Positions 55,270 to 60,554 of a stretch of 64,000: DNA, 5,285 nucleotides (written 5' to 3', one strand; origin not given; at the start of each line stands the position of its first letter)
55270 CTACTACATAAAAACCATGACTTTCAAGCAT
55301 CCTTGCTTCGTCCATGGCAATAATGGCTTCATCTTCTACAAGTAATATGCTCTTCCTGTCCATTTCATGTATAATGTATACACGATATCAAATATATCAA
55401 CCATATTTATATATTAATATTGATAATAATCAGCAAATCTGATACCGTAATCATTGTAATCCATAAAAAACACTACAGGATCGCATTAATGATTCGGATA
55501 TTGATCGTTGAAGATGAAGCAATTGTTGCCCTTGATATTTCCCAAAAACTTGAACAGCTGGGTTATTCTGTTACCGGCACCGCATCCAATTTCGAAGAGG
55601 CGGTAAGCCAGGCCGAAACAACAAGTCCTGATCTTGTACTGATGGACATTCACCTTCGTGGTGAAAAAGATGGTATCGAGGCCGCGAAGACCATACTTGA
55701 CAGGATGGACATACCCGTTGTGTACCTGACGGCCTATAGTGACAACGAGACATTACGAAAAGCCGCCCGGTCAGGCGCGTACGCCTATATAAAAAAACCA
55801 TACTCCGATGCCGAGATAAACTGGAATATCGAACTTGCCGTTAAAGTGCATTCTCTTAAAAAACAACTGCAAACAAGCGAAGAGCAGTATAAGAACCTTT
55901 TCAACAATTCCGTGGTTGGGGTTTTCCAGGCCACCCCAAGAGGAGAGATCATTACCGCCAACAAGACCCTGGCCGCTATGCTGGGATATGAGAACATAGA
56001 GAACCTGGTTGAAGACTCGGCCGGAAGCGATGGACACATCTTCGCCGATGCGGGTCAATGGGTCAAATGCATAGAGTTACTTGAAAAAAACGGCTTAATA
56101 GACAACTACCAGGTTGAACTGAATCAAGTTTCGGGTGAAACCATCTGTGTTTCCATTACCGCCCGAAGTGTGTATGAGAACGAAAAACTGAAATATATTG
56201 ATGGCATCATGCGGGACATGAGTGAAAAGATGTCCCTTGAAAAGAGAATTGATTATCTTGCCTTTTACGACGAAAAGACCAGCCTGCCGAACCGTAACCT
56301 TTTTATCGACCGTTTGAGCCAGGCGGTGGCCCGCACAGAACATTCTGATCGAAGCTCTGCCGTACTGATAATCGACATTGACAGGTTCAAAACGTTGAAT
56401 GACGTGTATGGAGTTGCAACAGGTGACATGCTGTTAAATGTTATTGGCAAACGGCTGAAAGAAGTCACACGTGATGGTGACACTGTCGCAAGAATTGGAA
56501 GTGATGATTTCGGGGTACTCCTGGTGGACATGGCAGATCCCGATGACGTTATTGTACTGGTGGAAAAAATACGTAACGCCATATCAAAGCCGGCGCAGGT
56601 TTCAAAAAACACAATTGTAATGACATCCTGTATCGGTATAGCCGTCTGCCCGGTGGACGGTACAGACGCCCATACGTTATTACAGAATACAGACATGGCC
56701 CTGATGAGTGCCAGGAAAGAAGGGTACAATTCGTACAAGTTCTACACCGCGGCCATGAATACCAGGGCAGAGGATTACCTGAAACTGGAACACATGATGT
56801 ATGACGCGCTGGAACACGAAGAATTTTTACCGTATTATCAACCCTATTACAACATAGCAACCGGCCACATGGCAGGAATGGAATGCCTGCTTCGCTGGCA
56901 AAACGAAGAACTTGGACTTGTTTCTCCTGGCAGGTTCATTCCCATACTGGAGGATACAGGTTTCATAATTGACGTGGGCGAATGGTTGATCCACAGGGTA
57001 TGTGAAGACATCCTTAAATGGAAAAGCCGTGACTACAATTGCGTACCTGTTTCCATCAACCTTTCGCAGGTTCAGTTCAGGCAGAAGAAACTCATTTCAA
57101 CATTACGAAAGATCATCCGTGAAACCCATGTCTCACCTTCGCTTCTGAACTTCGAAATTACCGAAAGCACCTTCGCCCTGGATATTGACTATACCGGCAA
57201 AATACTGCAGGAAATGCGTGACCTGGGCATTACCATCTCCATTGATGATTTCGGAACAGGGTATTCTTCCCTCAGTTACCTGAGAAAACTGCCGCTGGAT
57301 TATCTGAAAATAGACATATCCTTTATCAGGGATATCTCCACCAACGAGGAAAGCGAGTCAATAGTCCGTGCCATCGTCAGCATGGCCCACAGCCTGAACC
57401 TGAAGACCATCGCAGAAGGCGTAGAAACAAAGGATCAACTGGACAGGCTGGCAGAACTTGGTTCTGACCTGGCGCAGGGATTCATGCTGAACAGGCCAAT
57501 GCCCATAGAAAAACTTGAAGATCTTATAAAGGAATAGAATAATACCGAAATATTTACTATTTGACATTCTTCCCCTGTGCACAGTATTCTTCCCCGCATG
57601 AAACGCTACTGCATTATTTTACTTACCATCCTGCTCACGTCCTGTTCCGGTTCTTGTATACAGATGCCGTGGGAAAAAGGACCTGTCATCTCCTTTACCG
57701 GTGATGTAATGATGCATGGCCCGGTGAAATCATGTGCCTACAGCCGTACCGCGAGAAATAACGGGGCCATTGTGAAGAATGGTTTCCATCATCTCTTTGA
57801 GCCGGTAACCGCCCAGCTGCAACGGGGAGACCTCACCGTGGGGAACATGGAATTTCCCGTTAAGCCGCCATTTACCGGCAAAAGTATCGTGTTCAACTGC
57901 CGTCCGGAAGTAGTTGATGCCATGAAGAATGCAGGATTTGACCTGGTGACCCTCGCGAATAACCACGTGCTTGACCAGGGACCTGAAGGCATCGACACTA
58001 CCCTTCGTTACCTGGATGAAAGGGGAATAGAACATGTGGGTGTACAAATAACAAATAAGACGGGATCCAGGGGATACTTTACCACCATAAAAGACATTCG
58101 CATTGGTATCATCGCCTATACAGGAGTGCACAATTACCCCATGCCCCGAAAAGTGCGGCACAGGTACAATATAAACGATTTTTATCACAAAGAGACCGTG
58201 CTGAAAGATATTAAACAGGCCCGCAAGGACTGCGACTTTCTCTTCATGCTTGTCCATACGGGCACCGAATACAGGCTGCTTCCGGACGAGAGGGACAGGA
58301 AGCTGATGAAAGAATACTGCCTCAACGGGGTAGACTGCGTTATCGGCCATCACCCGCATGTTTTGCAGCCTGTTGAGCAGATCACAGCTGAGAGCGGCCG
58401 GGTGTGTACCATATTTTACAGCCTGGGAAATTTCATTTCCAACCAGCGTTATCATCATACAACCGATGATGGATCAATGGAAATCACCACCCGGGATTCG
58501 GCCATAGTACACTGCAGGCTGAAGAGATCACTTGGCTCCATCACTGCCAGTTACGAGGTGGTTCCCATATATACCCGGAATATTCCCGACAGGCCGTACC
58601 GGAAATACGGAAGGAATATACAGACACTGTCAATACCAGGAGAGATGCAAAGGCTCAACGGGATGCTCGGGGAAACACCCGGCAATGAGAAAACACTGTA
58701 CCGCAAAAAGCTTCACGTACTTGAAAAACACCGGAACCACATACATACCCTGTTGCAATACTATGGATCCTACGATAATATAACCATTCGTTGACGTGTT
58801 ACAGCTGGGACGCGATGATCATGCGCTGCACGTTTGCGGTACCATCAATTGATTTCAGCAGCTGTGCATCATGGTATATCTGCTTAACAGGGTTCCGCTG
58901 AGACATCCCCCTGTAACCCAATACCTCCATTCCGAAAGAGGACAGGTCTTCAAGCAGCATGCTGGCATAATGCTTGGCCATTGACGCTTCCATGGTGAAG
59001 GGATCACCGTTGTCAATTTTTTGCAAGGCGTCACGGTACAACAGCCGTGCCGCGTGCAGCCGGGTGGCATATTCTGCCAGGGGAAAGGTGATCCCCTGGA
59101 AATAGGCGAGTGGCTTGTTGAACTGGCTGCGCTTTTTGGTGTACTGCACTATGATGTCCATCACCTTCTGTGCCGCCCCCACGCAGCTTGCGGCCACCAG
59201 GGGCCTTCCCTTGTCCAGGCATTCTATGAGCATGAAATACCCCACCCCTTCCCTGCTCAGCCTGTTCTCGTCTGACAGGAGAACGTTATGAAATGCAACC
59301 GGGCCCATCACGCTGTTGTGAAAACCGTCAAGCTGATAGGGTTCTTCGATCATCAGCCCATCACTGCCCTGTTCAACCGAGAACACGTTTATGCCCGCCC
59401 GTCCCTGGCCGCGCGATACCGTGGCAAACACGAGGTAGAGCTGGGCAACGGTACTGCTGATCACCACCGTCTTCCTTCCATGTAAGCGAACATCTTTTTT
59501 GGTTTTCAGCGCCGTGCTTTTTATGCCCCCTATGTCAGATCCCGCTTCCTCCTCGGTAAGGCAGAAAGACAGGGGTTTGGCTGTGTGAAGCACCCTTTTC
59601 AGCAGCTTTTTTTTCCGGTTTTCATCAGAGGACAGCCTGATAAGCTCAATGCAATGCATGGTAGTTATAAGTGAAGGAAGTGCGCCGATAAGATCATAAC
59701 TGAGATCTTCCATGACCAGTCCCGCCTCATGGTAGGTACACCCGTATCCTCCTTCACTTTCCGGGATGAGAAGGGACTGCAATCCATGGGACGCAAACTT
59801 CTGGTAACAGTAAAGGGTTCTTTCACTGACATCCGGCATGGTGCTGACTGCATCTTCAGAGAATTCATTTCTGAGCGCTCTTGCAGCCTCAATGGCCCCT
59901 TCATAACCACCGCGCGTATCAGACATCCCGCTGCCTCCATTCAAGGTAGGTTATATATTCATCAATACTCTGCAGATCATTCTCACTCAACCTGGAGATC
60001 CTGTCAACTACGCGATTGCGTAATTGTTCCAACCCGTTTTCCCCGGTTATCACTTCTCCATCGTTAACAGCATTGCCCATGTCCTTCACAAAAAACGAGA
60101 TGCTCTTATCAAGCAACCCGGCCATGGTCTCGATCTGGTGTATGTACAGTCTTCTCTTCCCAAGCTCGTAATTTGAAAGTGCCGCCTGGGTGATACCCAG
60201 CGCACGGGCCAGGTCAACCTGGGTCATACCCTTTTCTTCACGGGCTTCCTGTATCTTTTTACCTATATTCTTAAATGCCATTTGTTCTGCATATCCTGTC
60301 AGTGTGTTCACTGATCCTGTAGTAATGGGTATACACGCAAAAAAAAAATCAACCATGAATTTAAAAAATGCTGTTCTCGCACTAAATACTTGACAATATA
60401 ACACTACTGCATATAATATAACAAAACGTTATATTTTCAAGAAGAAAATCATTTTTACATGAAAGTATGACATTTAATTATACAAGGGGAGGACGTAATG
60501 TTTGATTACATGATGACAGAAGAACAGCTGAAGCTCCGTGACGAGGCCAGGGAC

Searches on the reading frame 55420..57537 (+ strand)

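Call 22: search_protein_families(library=pfam, proteins=[window:55420-57537:+], max_evalue=0.00001)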
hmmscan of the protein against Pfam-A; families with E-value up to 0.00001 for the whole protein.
window:55420-57537:+ (705 aa): 5 families
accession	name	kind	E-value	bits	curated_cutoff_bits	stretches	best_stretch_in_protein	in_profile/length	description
PF00563.25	EAL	-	3.3e-75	252.9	31.3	1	461-693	5-236/236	EAL domain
PF00990.26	GGDEF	-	3.8e-39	134.5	23.8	1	281-437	1-160/161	Diguanylate cyclase, GGDEF domain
PF00072.30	Response_reg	-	1.2e-21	77.4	30.2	1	27-134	1-107/111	Response regulator receiver domain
PF13188.13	PAS_8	-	2.1e-07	31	21.8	1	155-202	1-48/65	PAS domain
PF13426.13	PAS_9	-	8.6e-06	26.4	27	0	167-269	3-103/103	PAS domain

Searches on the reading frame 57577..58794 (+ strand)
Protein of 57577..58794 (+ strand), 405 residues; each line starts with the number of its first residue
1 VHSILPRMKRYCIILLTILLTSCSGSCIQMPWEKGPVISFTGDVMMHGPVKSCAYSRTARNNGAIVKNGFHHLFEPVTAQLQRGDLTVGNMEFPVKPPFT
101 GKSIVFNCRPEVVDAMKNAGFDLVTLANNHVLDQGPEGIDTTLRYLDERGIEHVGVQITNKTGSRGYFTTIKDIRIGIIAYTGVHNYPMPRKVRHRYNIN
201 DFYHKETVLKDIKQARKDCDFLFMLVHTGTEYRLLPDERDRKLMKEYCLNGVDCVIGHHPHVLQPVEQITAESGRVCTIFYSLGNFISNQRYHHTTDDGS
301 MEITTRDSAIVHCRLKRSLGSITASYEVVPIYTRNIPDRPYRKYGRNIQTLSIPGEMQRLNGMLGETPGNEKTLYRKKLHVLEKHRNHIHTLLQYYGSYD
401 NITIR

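Call 22: search_protein_families(library=pfam, proteins=[window:57577-58794:+], max_evalue=0.00001)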
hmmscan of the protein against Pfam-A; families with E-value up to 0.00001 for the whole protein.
window:57577-58794:+ (405 aa): 1 family
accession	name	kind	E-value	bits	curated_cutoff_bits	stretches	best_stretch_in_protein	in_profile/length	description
PF09587.15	PGA_cap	-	2.1e-64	217.9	27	1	38-290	2-255/255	Bacterial capsule synthesis protein PGA_cap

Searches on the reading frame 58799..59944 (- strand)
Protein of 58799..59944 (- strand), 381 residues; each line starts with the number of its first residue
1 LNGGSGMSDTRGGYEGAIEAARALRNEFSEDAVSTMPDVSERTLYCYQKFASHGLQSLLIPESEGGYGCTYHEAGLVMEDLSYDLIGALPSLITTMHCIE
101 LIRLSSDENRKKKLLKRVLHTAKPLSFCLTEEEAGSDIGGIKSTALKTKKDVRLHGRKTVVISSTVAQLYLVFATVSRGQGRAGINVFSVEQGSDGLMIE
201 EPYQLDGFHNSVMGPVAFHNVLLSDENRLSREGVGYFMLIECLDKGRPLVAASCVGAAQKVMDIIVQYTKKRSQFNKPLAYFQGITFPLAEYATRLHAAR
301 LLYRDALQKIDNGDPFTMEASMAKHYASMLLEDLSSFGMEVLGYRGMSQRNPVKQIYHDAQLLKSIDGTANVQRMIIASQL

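Call 71: search_protein_families(library=pfam, proteins=[window:58799-59944:-], max_evalue=0.001)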
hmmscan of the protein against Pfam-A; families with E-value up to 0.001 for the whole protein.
window:58799-59944:- (381 aa): 4 families
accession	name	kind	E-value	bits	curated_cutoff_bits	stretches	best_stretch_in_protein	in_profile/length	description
PF00441.29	Acyl-CoA_dh_1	-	6.5e-37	127.4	22.4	1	238-380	6-148/150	Acyl-CoA dehydrogenase, C-terminal domain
PF02770.24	Acyl-CoA_dh_M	-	8.6e-15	55.1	33.3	1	126-221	1-97/97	Acyl-CoA dehydrogenase, middle domain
PF08028.16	Acyl-CoA_dh_2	-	4.4e-13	50.1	22.7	1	250-362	3-125/134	Acyl-CoA dehydrogenase, C-terminal domain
PF02771.21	Acyl-CoA_dh_N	-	1.6e-07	32.1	22.9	1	46-119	36-110/113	Acyl-CoA dehydrogenase, N-terminal domain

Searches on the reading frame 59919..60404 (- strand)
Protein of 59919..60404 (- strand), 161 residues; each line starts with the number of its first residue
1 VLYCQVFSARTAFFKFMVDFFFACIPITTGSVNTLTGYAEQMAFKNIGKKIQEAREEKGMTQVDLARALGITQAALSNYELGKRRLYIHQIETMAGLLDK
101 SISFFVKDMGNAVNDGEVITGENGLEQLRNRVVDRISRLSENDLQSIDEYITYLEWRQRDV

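Call 7: search_protein_families(library=pfam, proteins=[window:59919-60404:-], max_evalue=0.001)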
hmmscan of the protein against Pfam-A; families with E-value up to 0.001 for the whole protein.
window:59919-60404:- (161 aa): 5 families
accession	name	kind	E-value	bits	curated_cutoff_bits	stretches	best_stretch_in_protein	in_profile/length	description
PF01381.28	HTH_3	-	1.3e-12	48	23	1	51-105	1-55/55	Helix-turn-helix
PF12844.13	HTH_19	-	4.1e-08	33.5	30.2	1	48-93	1-46/64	Helix-turn-helix domain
PF13560.12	HTH_31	-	7.4e-08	33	27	1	50-95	5-51/64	Helix-turn-helix domain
PF13443.12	HTH_26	-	6.3e-05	23.6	22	1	50-99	1-51/63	Cro/C1-type HTH DNA-binding domain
PF13744.12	HTH_37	-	7.4e-05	22.9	27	1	46-102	18-75/80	Helix-turn-helix domain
